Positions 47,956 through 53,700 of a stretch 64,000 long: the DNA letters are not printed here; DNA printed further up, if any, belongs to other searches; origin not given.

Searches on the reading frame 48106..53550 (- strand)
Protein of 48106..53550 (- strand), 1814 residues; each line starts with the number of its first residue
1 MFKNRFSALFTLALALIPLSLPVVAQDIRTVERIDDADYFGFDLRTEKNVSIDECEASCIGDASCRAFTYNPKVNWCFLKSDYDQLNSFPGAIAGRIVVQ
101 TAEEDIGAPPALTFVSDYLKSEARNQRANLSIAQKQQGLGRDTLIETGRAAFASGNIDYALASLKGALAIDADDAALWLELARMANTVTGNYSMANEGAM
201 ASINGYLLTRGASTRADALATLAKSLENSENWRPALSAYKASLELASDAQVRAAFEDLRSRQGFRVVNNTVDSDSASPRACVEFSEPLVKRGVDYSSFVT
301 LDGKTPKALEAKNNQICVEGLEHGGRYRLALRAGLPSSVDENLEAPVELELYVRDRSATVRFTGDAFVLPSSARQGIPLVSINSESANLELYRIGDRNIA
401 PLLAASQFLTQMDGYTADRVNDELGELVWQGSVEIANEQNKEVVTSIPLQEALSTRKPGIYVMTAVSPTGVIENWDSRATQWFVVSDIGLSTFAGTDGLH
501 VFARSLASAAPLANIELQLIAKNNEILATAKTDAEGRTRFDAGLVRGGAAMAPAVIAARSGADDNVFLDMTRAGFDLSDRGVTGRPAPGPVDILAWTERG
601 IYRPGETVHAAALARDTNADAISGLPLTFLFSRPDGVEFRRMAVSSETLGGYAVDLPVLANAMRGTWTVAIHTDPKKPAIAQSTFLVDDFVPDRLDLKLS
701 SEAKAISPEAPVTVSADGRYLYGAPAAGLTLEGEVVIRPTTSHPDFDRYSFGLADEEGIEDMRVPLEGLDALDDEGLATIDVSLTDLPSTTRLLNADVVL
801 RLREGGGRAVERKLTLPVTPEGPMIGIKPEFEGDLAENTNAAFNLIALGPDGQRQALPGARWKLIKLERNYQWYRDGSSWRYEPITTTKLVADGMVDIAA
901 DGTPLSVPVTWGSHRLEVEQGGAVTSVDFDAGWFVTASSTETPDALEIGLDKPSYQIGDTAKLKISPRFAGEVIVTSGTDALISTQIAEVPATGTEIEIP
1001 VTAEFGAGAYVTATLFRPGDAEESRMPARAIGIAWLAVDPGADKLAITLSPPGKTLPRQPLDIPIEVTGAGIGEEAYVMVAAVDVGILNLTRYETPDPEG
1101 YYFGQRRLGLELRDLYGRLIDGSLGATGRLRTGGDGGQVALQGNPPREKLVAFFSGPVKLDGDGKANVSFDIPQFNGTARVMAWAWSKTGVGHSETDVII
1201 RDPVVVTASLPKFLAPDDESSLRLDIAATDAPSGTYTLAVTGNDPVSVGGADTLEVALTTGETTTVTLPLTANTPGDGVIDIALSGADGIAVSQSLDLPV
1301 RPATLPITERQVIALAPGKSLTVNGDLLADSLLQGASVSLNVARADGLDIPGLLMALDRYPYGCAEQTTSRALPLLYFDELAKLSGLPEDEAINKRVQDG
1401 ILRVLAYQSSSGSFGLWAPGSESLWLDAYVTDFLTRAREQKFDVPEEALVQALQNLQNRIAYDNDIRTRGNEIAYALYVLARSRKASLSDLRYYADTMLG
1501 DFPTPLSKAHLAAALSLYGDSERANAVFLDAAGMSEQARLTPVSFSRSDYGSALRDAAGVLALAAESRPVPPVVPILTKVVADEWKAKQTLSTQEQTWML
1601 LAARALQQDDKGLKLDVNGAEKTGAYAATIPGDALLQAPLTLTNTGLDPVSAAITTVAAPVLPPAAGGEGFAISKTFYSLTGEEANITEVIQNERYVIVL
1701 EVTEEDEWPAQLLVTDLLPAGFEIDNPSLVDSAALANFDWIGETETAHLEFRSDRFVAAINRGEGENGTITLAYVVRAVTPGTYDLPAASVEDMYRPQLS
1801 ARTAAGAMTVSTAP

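Call 55: search_protein_families(library=pfam, proteins=[window:48106-53550:-], max_evalue=0.00001)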
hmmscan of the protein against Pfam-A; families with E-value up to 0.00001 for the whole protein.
window:48106-53550:- (1814 aa): 9 families
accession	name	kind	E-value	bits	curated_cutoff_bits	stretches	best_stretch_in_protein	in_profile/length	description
PF17972.7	bMG5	-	1.1e-34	120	26.5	1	693-820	1-127/127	Bacterial Alpha-2-macroglobulin MG5 domain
PF17962.7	bMG6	-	5.1e-31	107.6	23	1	826-933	1-112/112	Bacterial macroglobulin domain 6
PF11974.14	bMG3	-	3.8e-28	97.9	34.9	1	485-586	1-102/103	Bacterial alpha-2-macroglobulin MG3 domain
PF17973.7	bMG10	-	1.3e-23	84.1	26.2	1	1670-1798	1-131/131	Bacterial Alpha-2-macroglobulin MG10 domain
PF01835.25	MG2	-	1.5e-22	80.2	32.8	1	594-687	3-96/96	MG2 domain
PF07703.20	A2M_BRD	-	1.3e-21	77.8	22.7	1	946-1090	1-140/140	Alpha-2-macroglobulin bait region domain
PF21142.3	A2M_bMG2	-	1e-13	51.8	25.5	1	362-462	2-101/119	Bacterial alpha-2 macroglobulin MG2 domain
PF07678.20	TED_complement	-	3.8e-12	46.4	22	1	1355-1456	20-123/312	A-macroglobulin TED domain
PF00024.32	PAN_1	-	1.6e-08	34.7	21.4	1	32-85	4-57/76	PAN domain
